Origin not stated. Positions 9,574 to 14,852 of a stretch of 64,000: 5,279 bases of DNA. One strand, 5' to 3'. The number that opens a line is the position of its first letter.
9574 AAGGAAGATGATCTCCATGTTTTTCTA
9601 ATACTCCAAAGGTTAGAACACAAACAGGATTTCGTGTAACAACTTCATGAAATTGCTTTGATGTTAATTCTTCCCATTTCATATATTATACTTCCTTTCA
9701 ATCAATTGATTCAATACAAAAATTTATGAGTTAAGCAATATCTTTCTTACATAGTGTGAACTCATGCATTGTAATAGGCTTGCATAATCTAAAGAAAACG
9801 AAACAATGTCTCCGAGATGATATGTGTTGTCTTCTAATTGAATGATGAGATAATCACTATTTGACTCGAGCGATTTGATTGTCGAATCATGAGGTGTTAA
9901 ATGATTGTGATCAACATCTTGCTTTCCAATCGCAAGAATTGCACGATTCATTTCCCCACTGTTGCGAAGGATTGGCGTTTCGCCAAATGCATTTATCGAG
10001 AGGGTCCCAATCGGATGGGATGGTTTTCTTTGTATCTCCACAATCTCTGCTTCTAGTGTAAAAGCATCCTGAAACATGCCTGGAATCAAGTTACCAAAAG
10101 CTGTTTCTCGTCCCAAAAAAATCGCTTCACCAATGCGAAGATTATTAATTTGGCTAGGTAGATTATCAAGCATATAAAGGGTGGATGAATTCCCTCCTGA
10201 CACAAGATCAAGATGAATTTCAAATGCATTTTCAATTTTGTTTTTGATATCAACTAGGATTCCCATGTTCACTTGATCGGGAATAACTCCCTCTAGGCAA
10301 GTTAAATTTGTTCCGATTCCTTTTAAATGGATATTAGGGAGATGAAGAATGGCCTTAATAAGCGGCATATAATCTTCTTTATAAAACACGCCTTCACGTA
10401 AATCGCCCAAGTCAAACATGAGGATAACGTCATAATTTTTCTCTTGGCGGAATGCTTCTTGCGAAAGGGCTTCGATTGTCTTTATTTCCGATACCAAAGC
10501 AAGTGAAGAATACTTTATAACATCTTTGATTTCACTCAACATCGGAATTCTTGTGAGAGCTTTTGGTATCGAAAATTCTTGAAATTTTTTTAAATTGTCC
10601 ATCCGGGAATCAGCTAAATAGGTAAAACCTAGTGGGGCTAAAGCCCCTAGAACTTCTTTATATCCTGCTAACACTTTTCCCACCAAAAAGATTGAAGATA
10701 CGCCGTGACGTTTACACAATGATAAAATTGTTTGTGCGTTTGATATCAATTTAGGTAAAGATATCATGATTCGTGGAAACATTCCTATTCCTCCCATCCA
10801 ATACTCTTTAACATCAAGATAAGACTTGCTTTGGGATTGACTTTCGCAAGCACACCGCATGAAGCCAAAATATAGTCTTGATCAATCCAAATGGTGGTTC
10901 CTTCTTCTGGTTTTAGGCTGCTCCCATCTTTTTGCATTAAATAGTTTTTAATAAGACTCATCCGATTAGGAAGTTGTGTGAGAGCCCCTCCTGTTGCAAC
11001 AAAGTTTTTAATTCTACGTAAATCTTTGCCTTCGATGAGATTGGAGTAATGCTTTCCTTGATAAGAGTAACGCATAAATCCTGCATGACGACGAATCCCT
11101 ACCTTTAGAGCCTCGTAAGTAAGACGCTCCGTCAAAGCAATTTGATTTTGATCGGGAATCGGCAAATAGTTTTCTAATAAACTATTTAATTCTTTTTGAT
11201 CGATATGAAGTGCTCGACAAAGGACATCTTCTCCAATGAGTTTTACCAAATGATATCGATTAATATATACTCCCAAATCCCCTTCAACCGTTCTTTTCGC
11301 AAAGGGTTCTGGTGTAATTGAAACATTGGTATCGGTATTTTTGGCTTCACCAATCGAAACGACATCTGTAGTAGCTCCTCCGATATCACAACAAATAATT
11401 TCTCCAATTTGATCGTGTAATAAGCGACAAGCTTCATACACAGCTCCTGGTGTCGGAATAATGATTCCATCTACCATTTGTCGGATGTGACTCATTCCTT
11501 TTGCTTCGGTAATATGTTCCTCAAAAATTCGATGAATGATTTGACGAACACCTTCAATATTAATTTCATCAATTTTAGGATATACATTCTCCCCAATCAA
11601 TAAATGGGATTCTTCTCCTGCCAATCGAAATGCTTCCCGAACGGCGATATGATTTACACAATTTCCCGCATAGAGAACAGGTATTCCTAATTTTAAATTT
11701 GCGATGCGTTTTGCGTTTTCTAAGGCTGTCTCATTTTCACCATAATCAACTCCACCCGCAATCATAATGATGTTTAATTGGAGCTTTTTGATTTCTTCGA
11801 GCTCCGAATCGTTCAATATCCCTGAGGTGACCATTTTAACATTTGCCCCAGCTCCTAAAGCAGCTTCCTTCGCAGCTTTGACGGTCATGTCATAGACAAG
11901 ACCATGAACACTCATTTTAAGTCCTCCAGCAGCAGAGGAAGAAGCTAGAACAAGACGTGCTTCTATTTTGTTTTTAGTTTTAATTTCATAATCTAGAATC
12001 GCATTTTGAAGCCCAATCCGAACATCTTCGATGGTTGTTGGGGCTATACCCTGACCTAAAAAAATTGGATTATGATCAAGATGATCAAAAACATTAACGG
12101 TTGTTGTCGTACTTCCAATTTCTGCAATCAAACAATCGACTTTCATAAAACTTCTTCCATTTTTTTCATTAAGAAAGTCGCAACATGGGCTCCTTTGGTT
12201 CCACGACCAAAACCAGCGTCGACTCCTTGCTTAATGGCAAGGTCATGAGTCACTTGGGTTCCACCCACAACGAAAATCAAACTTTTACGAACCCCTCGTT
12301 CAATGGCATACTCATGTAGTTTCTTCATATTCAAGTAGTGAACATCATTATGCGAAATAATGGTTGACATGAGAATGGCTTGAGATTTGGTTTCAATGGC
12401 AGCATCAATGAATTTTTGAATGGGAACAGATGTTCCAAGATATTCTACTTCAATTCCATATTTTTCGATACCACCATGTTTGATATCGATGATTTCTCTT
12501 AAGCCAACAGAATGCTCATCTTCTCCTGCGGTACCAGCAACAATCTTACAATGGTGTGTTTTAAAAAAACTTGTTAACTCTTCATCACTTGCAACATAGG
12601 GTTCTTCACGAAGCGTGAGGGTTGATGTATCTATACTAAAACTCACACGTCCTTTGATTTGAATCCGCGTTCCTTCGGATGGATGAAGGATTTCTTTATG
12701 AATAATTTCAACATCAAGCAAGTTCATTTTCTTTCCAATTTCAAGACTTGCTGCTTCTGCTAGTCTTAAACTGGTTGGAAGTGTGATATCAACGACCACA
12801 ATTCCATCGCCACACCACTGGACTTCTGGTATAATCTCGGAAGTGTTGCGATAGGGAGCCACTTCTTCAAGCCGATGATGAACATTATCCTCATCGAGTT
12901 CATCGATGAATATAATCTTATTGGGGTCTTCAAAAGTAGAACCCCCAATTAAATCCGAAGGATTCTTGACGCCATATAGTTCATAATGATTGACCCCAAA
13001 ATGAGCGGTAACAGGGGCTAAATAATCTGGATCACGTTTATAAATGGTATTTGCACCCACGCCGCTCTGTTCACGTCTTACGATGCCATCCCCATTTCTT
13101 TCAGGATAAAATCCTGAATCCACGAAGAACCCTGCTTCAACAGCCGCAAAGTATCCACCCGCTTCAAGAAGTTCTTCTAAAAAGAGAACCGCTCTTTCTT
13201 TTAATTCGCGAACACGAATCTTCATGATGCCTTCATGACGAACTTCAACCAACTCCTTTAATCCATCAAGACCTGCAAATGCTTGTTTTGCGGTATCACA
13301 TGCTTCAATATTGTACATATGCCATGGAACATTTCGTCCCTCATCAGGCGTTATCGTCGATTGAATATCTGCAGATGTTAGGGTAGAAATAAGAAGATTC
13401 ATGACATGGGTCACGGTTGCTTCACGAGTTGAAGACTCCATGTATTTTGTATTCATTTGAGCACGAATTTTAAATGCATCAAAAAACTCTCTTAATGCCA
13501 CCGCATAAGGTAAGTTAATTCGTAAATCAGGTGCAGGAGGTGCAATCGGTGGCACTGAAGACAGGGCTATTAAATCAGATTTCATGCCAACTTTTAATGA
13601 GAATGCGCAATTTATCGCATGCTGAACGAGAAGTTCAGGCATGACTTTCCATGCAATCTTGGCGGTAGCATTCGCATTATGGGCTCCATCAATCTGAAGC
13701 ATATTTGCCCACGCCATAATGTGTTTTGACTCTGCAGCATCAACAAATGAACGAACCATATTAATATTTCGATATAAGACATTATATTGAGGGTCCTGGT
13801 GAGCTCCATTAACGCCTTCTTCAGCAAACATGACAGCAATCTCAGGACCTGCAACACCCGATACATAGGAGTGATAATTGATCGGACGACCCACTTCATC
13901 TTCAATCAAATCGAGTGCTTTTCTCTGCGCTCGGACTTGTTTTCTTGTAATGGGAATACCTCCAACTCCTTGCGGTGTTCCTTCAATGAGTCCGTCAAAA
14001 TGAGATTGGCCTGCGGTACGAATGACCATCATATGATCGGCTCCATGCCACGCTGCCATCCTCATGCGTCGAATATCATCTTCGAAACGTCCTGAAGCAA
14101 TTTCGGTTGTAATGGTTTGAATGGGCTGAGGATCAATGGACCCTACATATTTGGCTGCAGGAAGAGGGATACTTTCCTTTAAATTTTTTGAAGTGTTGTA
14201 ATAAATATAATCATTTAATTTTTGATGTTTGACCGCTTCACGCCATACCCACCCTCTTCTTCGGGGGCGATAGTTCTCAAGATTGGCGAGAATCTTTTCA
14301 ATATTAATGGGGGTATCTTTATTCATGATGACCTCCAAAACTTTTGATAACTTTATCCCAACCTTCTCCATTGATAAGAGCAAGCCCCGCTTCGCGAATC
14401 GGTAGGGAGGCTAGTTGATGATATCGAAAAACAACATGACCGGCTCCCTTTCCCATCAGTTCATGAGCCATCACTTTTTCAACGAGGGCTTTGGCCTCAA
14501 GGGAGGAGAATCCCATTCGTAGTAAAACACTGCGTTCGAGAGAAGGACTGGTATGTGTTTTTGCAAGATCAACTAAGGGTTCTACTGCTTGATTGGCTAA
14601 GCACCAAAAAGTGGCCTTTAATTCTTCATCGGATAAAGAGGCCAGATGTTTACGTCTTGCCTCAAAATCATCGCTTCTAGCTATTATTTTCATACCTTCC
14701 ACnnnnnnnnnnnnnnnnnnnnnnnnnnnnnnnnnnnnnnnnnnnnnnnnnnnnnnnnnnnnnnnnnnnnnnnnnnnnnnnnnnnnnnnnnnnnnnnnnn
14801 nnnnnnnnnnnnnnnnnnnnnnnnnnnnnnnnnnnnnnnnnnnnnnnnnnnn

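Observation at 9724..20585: Single super-operon fusing the arginine deiminase pathway to the B12-dependent oxidative ornithine (Stickland) pathway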

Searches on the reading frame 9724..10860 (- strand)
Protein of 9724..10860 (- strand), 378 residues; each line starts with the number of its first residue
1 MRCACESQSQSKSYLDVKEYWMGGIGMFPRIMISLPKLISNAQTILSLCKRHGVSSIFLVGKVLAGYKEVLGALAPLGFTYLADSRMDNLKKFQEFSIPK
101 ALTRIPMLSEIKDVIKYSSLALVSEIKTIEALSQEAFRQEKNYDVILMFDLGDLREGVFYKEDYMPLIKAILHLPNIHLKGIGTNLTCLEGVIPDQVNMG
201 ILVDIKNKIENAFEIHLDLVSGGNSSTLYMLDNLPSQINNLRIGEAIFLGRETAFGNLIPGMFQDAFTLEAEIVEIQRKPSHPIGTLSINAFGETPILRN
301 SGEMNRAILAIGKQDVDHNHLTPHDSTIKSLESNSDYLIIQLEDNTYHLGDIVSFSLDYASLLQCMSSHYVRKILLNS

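Call 4: search_protein_families(library=ncbifam, proteins=[window:9724-10860:-], max_evalue=0.00001)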
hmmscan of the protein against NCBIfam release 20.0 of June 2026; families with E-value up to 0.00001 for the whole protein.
window:9724-10860:- (378 aa): 1 family
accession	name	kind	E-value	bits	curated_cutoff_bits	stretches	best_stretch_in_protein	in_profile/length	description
NF040742.1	racem_Orr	exception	6e-130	433.4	480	1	28-374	1-350/351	ornithine racemase Orr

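Call 5: search_protein_families(library=pfam, proteins=[window:9724-10860:-], max_evalue=0.001)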
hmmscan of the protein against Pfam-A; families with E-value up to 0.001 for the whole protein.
window:9724-10860:- (378 aa): 1 family
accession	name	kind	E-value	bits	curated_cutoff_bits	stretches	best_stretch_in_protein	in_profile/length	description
PF01168.26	Ala_racemase_N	-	5.2e-18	66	24.1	1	33-250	1-218/220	Alanine racemase, N-terminal domain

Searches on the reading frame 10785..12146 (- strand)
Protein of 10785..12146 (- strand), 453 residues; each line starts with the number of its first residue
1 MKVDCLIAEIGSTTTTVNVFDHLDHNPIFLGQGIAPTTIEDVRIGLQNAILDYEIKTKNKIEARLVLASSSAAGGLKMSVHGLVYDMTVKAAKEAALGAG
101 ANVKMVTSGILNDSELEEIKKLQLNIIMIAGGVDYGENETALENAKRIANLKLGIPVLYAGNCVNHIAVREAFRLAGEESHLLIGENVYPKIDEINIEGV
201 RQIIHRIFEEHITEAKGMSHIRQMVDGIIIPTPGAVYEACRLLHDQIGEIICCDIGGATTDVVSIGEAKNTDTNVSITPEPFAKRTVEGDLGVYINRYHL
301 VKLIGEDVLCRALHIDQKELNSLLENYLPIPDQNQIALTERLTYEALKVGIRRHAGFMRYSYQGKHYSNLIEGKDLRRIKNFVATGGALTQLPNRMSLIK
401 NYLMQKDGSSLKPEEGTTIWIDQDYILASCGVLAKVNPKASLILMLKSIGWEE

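Call 4: search_protein_families(library=ncbifam, proteins=[window:10785-12146:-], max_evalue=0.00001)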
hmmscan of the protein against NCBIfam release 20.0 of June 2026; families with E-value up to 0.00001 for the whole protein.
window:10785-12146:- (453 aa): 3 families
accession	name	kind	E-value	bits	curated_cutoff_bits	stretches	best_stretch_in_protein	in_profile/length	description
NF040744.1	ornith_Or-4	equivalog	2.1e-163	544.1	600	1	3-449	1-447/448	GlmL-related ornithine degradation protein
NF040745.1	accessory_GlmL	equivalog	8.8e-109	364.3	475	1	6-449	2-457/459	methylaspartate mutase accessory protein GlmL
TIGR01319.1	glmL_fam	subfamily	2.6e-74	250.8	204.05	1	9-447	2-453/456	GlmL family protein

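Call 5: search_protein_families(library=pfam, proteins=[window:10785-12146:-], max_evalue=0.001)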
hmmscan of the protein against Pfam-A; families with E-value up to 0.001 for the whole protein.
window:10785-12146:- (453 aa): 1 family
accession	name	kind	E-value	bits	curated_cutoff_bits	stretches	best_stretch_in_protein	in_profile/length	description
PF13941.12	MutL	-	2.5e-139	465.4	27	1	6-448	2-449/450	MutL protein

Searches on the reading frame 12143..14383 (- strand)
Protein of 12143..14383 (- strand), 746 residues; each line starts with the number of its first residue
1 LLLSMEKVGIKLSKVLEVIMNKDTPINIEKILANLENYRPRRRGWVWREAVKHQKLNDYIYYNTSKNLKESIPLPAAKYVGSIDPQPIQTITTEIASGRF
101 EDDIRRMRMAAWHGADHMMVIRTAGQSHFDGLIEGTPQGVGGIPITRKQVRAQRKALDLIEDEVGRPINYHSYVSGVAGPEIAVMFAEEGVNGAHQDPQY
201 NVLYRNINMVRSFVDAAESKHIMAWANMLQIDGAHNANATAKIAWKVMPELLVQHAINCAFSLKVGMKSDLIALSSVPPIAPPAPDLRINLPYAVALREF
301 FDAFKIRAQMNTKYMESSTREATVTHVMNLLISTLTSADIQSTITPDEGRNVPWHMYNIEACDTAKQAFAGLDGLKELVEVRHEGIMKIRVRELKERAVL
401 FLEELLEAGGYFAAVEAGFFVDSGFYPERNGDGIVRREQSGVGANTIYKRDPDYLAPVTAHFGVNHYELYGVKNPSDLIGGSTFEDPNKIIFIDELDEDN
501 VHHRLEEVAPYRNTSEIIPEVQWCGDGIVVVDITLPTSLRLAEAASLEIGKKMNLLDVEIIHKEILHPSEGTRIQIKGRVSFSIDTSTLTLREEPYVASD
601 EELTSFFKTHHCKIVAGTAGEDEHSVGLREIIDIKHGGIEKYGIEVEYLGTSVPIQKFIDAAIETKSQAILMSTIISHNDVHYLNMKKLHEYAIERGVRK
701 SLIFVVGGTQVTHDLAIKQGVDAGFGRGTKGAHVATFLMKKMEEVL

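Call 4: search_protein_families(library=ncbifam, proteins=[window:12143-14383:-], max_evalue=0.00001)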
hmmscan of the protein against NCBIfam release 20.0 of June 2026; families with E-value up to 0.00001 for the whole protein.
window:12143-14383:- (746 aa): 8 families
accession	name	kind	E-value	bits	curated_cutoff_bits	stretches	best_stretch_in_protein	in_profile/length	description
NF040743.1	ornith_mutase_E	equivalog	0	1315.4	800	1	21-744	2-728/730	D-ornithine 4,5-aminomutase subunit OraE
NF052384.1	Lys_5_6_mutase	equivalog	6.7e-46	156.9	600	1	94-460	153-508/511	lysine 5,6-aminomutase subunit alpha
NF052385.1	Lys_5_6_beta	equivalog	6.2e-36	124.3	280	1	524-743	10-238/241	lysine 5,6-aminomutase subunit beta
NF002612.0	PRK02261.1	equivalog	7.3e-13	48.3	110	1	611-711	3-95/148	methylaspartate mutase subunit S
TIGR01501.1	MthylAspMutase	equivalog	7.8e-12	45.1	135.8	1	613-711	3-94/134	methylaspartate mutase subunit S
TIGR02370.1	pyl_corrinoid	subfamily_domain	5e-09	35.8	215.3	1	610-723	83-189/197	methyltransferase cognate corrinoid protein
NF041607.1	dimeth_corrin_MtbC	equivalog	2.3e-08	33.8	350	1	612-723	83-187/203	dimethylamine corrinoid protein MtbC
NF047996.1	corrin_MtgC_2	exception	3.9e-07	29.8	370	1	602-723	80-194/212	glycine betaine-specific corrinoid protein MtgC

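Call 5: search_protein_families(library=pfam, proteins=[window:12143-14383:-], max_evalue=0.001)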
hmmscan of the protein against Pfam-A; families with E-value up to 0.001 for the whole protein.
window:12143-14383:- (746 aa): 3 families
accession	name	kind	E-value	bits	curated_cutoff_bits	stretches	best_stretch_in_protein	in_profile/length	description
PF09043.17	Lys-AminoMut_A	-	2.2e-44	152.3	25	1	83-459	141-506/508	D-Lysine 5,6-aminomutase TIM-barrel domain of alpha subunit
PF16554.10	OAM_dimer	-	4.2e-22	78.8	25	1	517-591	2-76/78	Dimerisation domain of d-ornithine 4,5-aminomutase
PF02310.24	B12-binding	-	1.6e-11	44.5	32.1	1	613-730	2-115/121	B12 binding domain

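Call 43: search_solved_structures(query=window:12143-14326:-, show_alignments=1, max_evalue=1e-10)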
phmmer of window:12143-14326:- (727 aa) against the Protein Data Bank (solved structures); distinct sequences matched with E-value up to 1e-10: 7.
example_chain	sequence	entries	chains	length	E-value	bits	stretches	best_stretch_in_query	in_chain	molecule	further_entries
3kow_A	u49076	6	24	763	0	1152.2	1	6-725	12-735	D-ornithine aminomutase E component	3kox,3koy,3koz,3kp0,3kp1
9q1a_C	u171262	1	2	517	5.3e-33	117.2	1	75-409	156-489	D-lysine 5,6-aminomutase alpha subunit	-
8t0v_A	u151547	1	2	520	5.4e-33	117.2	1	75-409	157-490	D-lysine 5,6-aminomutase alpha subunit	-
1xrs_A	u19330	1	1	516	1.4e-31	112.5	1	75-435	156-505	D-lysine 5,6-aminomutase alpha subunit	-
9q1a_A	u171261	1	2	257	5.9e-30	107.2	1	500-723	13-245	D-lysine 5,6-aminomutase beta subunit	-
8t0v_C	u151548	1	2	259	6e-30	107.1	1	500-723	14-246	D-lysine 5,6-aminomutase beta subunit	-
1xrs_B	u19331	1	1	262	5.9e-21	77.4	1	500-724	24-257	D-lysine 5,6-aminomutase beta subunit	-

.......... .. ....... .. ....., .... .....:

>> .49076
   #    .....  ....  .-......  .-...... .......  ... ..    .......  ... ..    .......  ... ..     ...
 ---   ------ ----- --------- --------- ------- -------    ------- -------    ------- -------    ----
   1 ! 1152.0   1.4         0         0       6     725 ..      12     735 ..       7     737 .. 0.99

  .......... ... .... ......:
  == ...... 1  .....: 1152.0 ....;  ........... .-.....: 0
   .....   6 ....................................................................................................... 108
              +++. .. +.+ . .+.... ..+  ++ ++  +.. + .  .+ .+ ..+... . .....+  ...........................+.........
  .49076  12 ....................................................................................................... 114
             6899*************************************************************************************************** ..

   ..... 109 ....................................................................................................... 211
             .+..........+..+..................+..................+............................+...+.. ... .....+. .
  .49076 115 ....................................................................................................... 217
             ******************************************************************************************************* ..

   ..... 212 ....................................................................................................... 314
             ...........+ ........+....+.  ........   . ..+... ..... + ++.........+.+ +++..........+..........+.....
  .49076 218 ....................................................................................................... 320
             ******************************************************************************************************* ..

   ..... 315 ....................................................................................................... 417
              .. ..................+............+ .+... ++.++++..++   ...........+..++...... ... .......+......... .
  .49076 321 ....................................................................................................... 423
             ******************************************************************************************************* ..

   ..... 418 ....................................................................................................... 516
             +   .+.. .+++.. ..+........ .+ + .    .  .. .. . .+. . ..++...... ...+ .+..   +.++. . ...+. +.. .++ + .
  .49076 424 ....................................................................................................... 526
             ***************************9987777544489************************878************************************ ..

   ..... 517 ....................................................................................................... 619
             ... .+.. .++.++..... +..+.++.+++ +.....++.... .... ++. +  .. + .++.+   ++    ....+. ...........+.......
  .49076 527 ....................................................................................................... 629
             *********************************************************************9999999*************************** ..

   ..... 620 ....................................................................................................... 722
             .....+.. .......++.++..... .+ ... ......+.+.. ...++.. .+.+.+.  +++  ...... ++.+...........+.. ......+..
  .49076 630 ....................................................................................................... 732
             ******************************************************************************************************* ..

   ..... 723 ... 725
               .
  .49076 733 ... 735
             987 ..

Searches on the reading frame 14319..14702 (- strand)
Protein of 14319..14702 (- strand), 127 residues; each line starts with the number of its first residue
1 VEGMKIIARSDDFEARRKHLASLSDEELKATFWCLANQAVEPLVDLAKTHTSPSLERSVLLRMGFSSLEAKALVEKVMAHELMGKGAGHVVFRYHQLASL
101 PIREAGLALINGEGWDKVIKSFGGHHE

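Call 4: search_protein_families(library=ncbifam, proteins=[window:14319-14702:-], max_evalue=0.00001)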
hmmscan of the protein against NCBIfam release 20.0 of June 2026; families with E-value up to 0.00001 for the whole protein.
window:14319-14702:- (127 aa): 0 families

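Call 5: search_protein_families(library=pfam, proteins=[window:14319-14702:-], max_evalue=0.001)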
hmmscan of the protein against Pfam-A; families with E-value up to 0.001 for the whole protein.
window:14319-14702:- (127 aa): 1 family
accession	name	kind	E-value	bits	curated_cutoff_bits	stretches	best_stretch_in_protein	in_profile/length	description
PF16552.11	OAM_alpha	-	1.2e-50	170.6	29.7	1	9-122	2-115/115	D-ornithine 4,5-aminomutase alpha-subunit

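Call 44: search_solved_structures(query=window:14319-14693:-, max_evalue=0.001)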
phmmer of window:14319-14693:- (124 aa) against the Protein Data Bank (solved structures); distinct sequences matched with E-value up to 0.001: 1.
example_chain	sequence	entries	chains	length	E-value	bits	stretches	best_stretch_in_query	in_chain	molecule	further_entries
3kow_E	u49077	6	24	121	9.1e-42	145.1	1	5-121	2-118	D-ornithine aminomutase S component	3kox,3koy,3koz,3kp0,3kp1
